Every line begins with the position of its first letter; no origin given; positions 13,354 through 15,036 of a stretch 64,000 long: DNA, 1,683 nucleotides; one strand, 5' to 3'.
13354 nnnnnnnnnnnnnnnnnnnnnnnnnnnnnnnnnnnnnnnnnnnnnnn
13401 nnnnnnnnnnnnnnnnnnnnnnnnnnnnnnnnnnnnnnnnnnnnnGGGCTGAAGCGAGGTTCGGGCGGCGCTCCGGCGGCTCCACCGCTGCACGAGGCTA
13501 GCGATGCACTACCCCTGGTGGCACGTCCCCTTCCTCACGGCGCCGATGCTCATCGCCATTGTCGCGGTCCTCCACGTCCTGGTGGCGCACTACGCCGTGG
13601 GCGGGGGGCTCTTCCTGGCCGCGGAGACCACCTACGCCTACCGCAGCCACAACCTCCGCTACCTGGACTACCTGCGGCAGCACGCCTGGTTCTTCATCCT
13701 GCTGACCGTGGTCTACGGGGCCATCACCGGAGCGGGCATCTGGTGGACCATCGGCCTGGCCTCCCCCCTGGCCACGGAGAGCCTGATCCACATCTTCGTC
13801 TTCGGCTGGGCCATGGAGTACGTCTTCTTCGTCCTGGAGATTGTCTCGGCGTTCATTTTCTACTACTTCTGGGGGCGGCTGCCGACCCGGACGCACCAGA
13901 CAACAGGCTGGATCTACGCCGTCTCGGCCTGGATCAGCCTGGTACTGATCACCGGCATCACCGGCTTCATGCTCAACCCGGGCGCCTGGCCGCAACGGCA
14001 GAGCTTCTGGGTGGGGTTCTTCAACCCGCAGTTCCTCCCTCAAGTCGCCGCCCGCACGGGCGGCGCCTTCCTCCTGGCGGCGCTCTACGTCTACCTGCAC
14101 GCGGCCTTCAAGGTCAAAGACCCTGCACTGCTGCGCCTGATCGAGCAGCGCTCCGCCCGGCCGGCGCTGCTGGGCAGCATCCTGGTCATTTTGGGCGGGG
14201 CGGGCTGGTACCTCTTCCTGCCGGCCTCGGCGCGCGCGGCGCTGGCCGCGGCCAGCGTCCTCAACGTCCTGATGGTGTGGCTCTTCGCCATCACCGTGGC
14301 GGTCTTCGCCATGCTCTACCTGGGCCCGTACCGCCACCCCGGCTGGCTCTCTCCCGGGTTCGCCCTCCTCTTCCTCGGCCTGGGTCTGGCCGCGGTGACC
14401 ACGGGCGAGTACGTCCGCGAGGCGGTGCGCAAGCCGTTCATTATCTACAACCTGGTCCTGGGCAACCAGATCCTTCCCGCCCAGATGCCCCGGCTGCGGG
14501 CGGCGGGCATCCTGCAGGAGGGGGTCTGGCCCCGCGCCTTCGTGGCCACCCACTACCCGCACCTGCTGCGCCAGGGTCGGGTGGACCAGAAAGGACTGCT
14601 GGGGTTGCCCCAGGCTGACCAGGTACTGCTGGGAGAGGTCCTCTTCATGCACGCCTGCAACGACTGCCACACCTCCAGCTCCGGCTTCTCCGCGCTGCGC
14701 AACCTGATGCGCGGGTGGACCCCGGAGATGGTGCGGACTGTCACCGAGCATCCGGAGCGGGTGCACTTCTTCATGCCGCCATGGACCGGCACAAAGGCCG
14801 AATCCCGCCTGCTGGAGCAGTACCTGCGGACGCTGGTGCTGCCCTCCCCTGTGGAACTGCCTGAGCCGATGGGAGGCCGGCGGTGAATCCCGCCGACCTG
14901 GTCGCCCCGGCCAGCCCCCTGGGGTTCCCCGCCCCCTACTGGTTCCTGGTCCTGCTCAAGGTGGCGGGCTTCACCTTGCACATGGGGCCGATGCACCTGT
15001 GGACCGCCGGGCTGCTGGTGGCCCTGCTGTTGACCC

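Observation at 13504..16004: Cytochrome bd-like membrane subunit fused to a C-terminal c-type heme domain, coupled to a second polytopic subunit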

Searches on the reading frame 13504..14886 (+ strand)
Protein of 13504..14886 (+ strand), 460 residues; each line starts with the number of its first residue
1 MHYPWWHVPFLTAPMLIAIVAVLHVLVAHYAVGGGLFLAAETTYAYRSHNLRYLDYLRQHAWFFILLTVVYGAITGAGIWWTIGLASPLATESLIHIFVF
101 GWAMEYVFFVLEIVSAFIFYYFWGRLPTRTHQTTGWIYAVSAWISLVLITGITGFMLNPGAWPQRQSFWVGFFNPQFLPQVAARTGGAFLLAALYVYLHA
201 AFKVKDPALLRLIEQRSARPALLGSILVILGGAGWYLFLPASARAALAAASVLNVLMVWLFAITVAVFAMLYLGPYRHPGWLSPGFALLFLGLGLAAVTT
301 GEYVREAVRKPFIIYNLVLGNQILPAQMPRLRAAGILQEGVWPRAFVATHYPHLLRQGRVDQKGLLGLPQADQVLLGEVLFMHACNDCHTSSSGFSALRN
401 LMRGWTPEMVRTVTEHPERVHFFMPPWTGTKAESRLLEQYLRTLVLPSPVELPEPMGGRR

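Call 3: search_protein_families(library=pfam, proteins=[window:13504-14886:+], max_evalue=0.1)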
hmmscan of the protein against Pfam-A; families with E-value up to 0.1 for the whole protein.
window:13504-14886:+ (460 aa): 2 families
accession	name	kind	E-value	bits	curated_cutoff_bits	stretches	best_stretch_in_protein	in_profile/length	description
PF01654.22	Cyt_bd_oxida_I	-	4e-15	55.8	26.2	2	16-220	5-214/418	Cytochrome bd terminal oxidase subunit I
PF13442.11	Cytochrome_CBB3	-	0.00036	21.2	27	1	376-430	5-54/68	Cytochrome C oxidase, cbb3-type, subunit III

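Call 4: search_protein_families(library=ncbifam, proteins=[window:13504-14886:+], max_evalue=0.1)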
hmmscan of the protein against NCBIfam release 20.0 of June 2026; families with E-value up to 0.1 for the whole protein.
window:13504-14886:+ (460 aa): 0 families

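Call 5: search_solved_structures(query=window:13504-14886:+, max_evalue=1, show_alignments=3)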
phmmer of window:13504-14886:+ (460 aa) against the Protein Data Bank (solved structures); distinct sequences matched with E-value up to 1: 1.
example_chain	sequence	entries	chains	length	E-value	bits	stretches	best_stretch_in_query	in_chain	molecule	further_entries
9kax_A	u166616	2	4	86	0.21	13.5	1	206-258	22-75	Sugar transporter SemiSWEET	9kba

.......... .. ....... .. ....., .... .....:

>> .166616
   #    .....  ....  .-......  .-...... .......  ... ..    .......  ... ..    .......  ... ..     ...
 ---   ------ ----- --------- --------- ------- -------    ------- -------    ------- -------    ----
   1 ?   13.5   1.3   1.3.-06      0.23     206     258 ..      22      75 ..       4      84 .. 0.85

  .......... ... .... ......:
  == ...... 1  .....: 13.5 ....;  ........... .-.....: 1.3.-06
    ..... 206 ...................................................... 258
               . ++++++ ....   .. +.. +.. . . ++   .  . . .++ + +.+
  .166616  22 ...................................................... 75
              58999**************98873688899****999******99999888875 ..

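Call 7: find_homologous_proteins(query=window:13504-14886:+, max_evalue=0.001)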
Query window:13504-14886:+ (460 aa): 1448 proteins with E <= 0.001 among 8000 candidates; the best 120 are listed.
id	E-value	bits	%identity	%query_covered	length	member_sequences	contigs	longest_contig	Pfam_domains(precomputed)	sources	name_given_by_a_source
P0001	5.4e-289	977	93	100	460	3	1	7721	PF01654.23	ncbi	-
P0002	7.2e-229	779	73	98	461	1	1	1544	PF13442.12,PF01654.23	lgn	-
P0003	1.3e-226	771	73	98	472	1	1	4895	PF13442.12,PF01654.23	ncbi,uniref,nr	ncbi:MAG: cytochrome ubiquinol oxidase subunit I [Candidatus Tectomicrobia bacterium]|uniref:Cytochr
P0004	5.2e-226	769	73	98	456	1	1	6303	PF13442.12,PF01654.23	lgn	-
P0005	1.6e-225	768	72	98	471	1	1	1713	PF13442.12,PF01654.23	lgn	-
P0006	4.2e-225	766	72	98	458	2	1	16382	PF13442.12,PF01654.23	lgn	-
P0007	2.4e-224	764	72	98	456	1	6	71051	PF13442.12,PF01654.23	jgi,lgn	jgi:cytochrome bd-type quinol oxidase subunit 1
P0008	5.6e-224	762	72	98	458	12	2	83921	PF13442.12,PF01654.23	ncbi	-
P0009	2.6e-223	760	72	98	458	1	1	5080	PF13442.12,PF01654.23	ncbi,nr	ncbi:MAG: cytochrome ubiquinol oxidase subunit I [Candidatus Latescibacteria bacterium]|nr:cytochrom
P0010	5.2e-223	759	71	98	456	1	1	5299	PF13442.12,PF01654.23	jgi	-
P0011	6.2e-223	759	73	98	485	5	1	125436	PF13442.12,PF01654.23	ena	-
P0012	7.3e-222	756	71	98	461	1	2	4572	PF13442.12,PF01654.23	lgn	-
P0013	1.1e-221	755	71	98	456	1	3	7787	PF13442.12,PF01654.23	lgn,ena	-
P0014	1.1e-221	755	71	98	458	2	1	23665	PF13442.12,PF01654.23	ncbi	-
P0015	1.5e-221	754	72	98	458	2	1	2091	PF13442.12,PF01654.23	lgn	-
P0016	1.7e-221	754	71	98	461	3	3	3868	PF13442.12,PF01654.23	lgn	-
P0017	2.2e-221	754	71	98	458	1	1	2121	PF13442.12,PF01654.23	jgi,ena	-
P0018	2.4e-220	750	72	98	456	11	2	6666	PF13442.12,PF01654.23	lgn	-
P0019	6.2e-220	749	70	98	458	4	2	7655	PF01654.23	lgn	-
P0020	1.6e-219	748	69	100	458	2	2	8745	PF13442.12,PF01654.23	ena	-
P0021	3.1e-219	747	70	98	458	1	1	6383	PF13442.12,PF01654.23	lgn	-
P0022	6.4e-219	746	71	98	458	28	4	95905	PF13442.12,PF01654.23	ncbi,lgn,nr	ncbi:hypothetical protein HRbin10_00459 [bacterium HR10]|nr:hypothetical protein HRbin10_00459 [bact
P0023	9.4e-219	745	70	98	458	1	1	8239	PF13442.12,PF01654.23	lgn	-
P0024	1.0e-218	745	69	100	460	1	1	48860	PF13442.12,PF01654.23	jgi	-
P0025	1.9e-218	744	70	98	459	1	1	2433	PF13442.12,PF01654.23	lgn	-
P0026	4.7e-218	743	70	98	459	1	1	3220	PF13442.12,PF01654.23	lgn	-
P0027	2.0e-217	741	69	98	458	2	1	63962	PF13442.12,PF01654.23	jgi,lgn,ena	-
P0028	2.9e-217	740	71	98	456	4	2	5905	PF13442.12,PF01654.23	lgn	-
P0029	3.2e-217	740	69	98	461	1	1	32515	PF13442.12,PF01654.23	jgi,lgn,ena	-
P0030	5.0e-217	740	70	98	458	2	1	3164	PF13442.12,PF01654.23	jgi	jgi:cytochrome d ubiquinol oxidase subunit I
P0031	9.3e-217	739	71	100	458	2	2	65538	PF13442.12,PF01654.23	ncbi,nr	ncbi:MAG: cytochrome ubiquinol oxidase subunit I [Armatimonadota bacterium]|nr:cytochrome ubiquinol 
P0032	1.9e-216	738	71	98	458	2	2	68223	PF13442.12,PF01654.23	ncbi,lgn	-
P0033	2.0e-216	738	70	98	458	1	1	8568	PF13442.12,PF01654.23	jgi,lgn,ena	-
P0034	1.9e-215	734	70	98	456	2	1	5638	PF13442.12,PF01654.23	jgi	jgi:mono/diheme cytochrome c family protein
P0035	2.3e-215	734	71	98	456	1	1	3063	PF13442.12,PF01654.23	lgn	-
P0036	3.0e-215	734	69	98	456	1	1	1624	PF13442.12,PF01654.23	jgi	jgi:cytochrome d ubiquinol oxidase subunit I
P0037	3.1e-215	734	69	99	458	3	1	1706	PF13442.12,PF01654.23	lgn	-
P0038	1.2e-214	732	68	98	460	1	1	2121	PF01654.23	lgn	-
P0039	1.2e-214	732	69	98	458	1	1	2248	PF28413.1,PF13442.12,PF01654.23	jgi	-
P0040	1.5e-214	731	68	100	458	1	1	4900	PF13442.12,PF01654.23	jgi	jgi:cytochrome d ubiquinol oxidase subunit I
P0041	2.3e-214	731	70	98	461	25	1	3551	PF13442.12,PF01654.23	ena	-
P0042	3.8e-214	730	69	98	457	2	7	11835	PF13442.12,PF01654.23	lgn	-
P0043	4.3e-214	730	69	99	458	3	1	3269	PF13442.12,PF01654.23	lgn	-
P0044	5.6e-214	729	69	98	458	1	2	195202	PF01654.23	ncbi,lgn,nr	ncbi:MAG: cytochrome ubiquinol oxidase subunit I [candidate division Zixibacteria bacterium]|nr:cyto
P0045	8.1e-214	729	70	98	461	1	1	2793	PF13442.12,PF01654.23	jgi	jgi:cytochrome d ubiquinol oxidase subunit I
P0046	9.2e-214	729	71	99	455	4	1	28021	PF13442.12,PF01654.23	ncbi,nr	ncbi:MAG: cytochrome ubiquinol oxidase subunit I [Armatimonadota bacterium]|nr:cytochrome ubiquinol 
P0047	1.8e-213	728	69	98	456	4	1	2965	PF01654.23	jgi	jgi:cytochrome d ubiquinol oxidase subunit I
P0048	5.0e-213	726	70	98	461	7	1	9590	PF13442.12,PF01654.23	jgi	jgi:cytochrome d ubiquinol oxidase subunit I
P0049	9.2e-213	725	70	98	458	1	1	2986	PF13442.12,PF01654.23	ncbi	-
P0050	1.1e-212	725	69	98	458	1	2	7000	PF13442.12,PF01654.23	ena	-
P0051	2.0e-212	724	69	98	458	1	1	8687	PF28413.1,PF13442.12,PF01654.23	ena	-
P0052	2.2e-212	724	68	98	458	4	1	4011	PF13442.12,PF01654.23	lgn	-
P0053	2.3e-212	724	68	98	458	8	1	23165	PF13442.12,PF01654.23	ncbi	-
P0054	2.7e-212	724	68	98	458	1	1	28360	PF13442.12,PF01654.23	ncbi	-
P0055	3.2e-212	724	69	98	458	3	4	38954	PF13442.12,PF01654.23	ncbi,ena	-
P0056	4.3e-212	723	68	98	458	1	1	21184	PF28413.1,PF13442.12,PF01654.23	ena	-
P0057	4.8e-212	723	69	98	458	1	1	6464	PF28413.1,PF13442.12,PF01654.23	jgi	-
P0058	6.0e-212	723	68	98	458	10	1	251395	PF13442.12,PF01654.23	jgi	jgi:cytochrome d ubiquinol oxidase subunit I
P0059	7.5e-212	722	68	98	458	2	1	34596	PF13442.12,PF01654.23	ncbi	-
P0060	1.1e-211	722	71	98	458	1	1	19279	PF01654.23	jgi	jgi:mono/diheme cytochrome c family protein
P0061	1.1e-211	722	70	98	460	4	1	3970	PF13442.12,PF01654.23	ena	-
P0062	1.2e-211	722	68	98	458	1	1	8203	PF28413.1,PF13442.12,PF01654.23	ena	-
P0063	1.5e-211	722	68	98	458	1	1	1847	PF28413.1,PF13442.12,PF01654.23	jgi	jgi:cytochrome d ubiquinol oxidase subunit I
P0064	1.5e-211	721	69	98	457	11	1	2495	PF13442.12,PF01654.23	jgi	jgi:cytochrome bd-type quinol oxidase subunit 1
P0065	2.5e-211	721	68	100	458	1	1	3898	PF13442.12,PF01654.23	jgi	jgi:cytochrome bd-type quinol oxidase subunit 1/mono/diheme cytochrome c family protein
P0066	2.7e-211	721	68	98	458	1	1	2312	PF13442.12,PF01654.23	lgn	-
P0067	4.9e-211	720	68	98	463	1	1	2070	PF13442.12,PF01654.23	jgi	jgi:cytochrome d ubiquinol oxidase subunit I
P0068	5.3e-211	720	68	98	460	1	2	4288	PF01654.23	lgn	-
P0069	5.9e-211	720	68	98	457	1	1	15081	PF13442.12,PF01654.23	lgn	-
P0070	1.2e-210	719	67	99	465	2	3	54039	PF13442.12,PF01654.23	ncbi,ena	-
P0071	2.0e-210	718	68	100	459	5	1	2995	PF13442.12,PF01654.23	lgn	-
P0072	3.1e-210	717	68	98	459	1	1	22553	PF13442.12,PF01654.23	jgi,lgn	jgi:cytochrome bd-type quinol oxidase subunit 1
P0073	3.4e-210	717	68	98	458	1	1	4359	PF13442.12,PF01654.23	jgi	jgi:cytochrome bd-type quinol oxidase subunit 1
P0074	5.7e-210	716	68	100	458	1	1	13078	PF13442.12,PF01654.23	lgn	-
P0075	1.0e-209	715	69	98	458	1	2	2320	PF13442.12,PF01654.23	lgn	-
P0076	1.7e-209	715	67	100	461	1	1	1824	PF13442.12,PF01654.23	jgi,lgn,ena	-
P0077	3.6e-209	714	71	95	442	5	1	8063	PF13442.12,PF01654.23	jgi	jgi:cytochrome bd-type quinol oxidase subunit 1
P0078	4.0e-209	713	69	98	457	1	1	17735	PF13442.12,PF01654.23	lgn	-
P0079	5.2e-209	713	69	98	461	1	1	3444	PF13442.12,PF01654.23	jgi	jgi:cytochrome d ubiquinol oxidase subunit I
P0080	5.9e-209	713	67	98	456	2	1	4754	PF13442.12,PF01654.23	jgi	jgi:cytochrome bd-type quinol oxidase subunit 1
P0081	1.1e-208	712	69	98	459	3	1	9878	PF13442.12,PF01654.23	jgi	jgi:cytochrome bd-type quinol oxidase subunit 1/mono/diheme cytochrome c family protein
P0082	1.1e-208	712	70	95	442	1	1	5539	PF13442.12,PF01654.23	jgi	jgi:cytochrome bd-type quinol oxidase subunit 1/mono/diheme cytochrome c family protein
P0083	2.2e-208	711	67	98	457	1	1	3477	PF01654.23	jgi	jgi:cytochrome bd-type quinol oxidase subunit 1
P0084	2.8e-208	711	67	100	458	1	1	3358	PF13442.12,PF01654.23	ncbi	-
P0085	3.4e-208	710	67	98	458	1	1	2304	PF13442.12,PF01654.23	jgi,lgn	jgi:mono/diheme cytochrome c family protein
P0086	4.0e-208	710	67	98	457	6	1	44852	PF13442.12,PF01654.23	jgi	jgi:cytochrome bd-type quinol oxidase subunit 1/mono/diheme cytochrome c family protein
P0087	4.5e-208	710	68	100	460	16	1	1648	PF13442.12,PF01654.23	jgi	jgi:cytochrome bd-type quinol oxidase subunit 1/mono/diheme cytochrome c family protein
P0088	5.3e-208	710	67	100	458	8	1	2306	PF13442.12,PF01654.23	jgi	-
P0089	8.6e-208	709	67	98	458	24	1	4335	PF13442.12,PF01654.23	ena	-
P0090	8.7e-208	709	68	97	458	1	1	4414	PF13442.12,PF01654.23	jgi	jgi:cytochrome bd-type quinol oxidase subunit 1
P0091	9.1e-208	709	69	98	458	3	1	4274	PF01654.23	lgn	-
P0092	9.4e-208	709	67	98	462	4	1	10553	PF01654.23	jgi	-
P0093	9.7e-208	709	67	98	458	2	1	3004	PF13442.12,PF01654.23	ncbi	-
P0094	1.4e-207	708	68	100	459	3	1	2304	PF01654.23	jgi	jgi:cytochrome d ubiquinol oxidase subunit I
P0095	2.1e-207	708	68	98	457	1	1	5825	PF13442.12,PF01654.23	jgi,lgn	-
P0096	3.2e-207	707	68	97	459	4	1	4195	PF13442.12,PF01654.23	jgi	jgi:mono/diheme cytochrome c family protein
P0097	5.0e-207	707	66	98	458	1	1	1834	PF13442.12,PF01654.23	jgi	jgi:cytochrome d ubiquinol oxidase subunit I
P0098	6.0e-207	706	67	98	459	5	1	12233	PF13442.12,PF01654.23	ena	-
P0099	7.6e-207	706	69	98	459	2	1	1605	PF01654.23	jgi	-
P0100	9.0e-207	706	71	92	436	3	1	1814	PF13442.12,PF01654.23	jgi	jgi:cytochrome bd-type quinol oxidase subunit 1/mono/diheme cytochrome c family protein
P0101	9.9e-207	706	66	98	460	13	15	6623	PF01654.23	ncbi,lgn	-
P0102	1.4e-206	705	67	98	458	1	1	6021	PF13442.12,PF01654.23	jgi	jgi:cytochrome bd ubiquinol oxidase subunit I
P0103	1.8e-206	705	67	98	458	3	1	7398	PF13442.12,PF01654.23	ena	-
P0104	2.2e-206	704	68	98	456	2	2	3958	PF13442.12,PF01654.23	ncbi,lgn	-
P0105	2.2e-206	704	65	98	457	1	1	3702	PF13442.12,PF01654.23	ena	-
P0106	3.0e-206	704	67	98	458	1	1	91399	PF13442.12,PF01654.23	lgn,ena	-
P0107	4.6e-206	703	69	95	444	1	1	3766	PF13442.12,PF01654.23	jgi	jgi:cytochrome bd-type quinol oxidase subunit 1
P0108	4.7e-206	703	66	99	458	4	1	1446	PF13442.12,PF01654.23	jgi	jgi:cytochrome bd-type quinol oxidase subunit 1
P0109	5.7e-206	703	67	98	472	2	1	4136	PF13442.12,PF01654.23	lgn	-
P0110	9.1e-206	702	66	99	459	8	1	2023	PF13442.12,PF01654.23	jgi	jgi:cytochrome d ubiquinol oxidase subunit I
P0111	1.1e-205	702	65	98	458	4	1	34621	PF13442.12,PF01654.23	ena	-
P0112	2.8e-205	701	66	98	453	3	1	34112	PF13442.12,PF01654.23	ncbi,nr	ncbi:MAG: cytochrome ubiquinol oxidase subunit I [Candidatus Bipolaricaulota bacterium]|nr:cytochrom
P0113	3.0e-205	701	68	98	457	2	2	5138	PF13442.12,PF01654.23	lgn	-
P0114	3.0e-205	701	66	98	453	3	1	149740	PF13442.12,PF01654.23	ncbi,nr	ncbi:MAG: cytochrome ubiquinol oxidase subunit I [bacterium]|nr:cytochrome ubiquinol oxidase subunit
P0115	3.4e-205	701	68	98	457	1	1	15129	PF01654.23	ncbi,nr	ncbi:MAG: cytochrome ubiquinol oxidase subunit I [Planctomycetes bacterium]|nr:cytochrome ubiquinol 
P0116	3.5e-205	700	68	98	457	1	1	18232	PF01654.23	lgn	-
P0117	5.2e-205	700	66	98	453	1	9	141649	PF13442.12,PF01654.23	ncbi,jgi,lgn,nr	ncbi:MAG: hypothetical protein FJX73_05675 [Armatimonadetes bacterium]|nr:hypothetical protein [Arma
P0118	5.4e-205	700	66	99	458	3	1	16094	PF13442.12,PF01654.23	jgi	jgi:cytochrome d ubiquinol oxidase subunit I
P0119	6.3e-205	700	66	98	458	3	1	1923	PF13442.12,PF01654.23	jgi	jgi:cytochrome d ubiquinol oxidase subunit I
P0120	9.2e-205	699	67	98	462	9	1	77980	PF01654.23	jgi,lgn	jgi:cytochrome bd-type quinol oxidase subunit 1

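Call 15: search_solved_structures(query=A1, max_evalue=1, show_alignments=3)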
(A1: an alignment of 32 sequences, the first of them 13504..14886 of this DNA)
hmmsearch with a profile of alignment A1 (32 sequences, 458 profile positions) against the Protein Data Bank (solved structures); distinct sequences matched with E-value up to 1: 4.
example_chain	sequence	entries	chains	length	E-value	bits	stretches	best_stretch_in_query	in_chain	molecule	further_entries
7o38_A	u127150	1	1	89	0.047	15.7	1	378-447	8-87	Cytochrome c-552 Ks_3357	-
1c6o_A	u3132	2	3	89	0.19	13.7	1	374-437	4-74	CYTOCHROME C6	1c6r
1a2s_A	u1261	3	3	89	0.74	11.7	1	374-436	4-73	CYTOCHROME C6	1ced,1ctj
1dii_C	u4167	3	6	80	0.83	11.5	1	375-447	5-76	P-CRESOL METHYLHYDROXYLASE | 4-cresol dehydrogenase [hydroxylating] cytochrome c subunit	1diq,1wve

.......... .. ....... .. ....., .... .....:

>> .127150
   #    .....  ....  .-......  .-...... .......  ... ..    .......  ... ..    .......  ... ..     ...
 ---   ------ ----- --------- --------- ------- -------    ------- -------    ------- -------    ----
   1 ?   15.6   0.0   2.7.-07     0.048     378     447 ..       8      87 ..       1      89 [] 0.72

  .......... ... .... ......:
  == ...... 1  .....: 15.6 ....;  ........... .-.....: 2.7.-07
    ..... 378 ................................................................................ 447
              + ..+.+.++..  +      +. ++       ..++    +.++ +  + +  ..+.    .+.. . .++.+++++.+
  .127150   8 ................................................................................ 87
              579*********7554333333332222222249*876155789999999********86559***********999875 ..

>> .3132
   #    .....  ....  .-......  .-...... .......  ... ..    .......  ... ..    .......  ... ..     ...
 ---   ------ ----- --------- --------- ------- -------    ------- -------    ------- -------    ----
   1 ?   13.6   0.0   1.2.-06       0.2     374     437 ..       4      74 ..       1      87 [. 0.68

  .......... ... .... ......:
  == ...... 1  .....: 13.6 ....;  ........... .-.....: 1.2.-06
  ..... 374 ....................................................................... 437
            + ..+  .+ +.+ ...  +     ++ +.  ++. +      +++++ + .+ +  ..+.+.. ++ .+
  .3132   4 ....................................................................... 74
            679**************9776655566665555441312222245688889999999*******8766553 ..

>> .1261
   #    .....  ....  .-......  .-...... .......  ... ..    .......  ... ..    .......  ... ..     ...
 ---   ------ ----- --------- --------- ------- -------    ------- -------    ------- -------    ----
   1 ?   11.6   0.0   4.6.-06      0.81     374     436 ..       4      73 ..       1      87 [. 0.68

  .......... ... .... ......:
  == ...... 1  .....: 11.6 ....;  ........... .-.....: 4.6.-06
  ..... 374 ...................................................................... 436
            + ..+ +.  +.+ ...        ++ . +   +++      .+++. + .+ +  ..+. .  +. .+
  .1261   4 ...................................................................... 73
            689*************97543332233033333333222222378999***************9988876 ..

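Call 21: search_protein_representatives(protein=window:13504-14886:+)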
Query: 460 residues. Proteins with E-value up to 0.001 (for the whole library): 865; up to 1e-10: 527; up to 1e-30: 241. The best 150 are listed.
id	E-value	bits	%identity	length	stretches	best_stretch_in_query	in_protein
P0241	8.4e-156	536.0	55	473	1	1-450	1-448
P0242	3.2e-128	445.0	52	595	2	1-348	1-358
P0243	6.7e-118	411.0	56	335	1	136-455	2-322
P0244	2.4e-115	402.6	48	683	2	1-344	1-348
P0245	2.5e-114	399.2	48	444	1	1-444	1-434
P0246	6.1e-112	391.3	48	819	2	1-343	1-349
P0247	9.8e-107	374.2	54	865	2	1-212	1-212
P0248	2.6e-106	372.8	44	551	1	1-448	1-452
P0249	3.7e-106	372.2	61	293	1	1-291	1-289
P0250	2.3e-100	353.1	39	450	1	1-451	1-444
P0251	3.6e-93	329.4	63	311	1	52-289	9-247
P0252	3.7e-91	322.8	68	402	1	1-212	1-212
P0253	9.8e-89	314.8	37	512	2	1-447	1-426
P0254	1.2e-87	311.2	54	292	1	121-393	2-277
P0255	2.5e-81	290.3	37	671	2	1-344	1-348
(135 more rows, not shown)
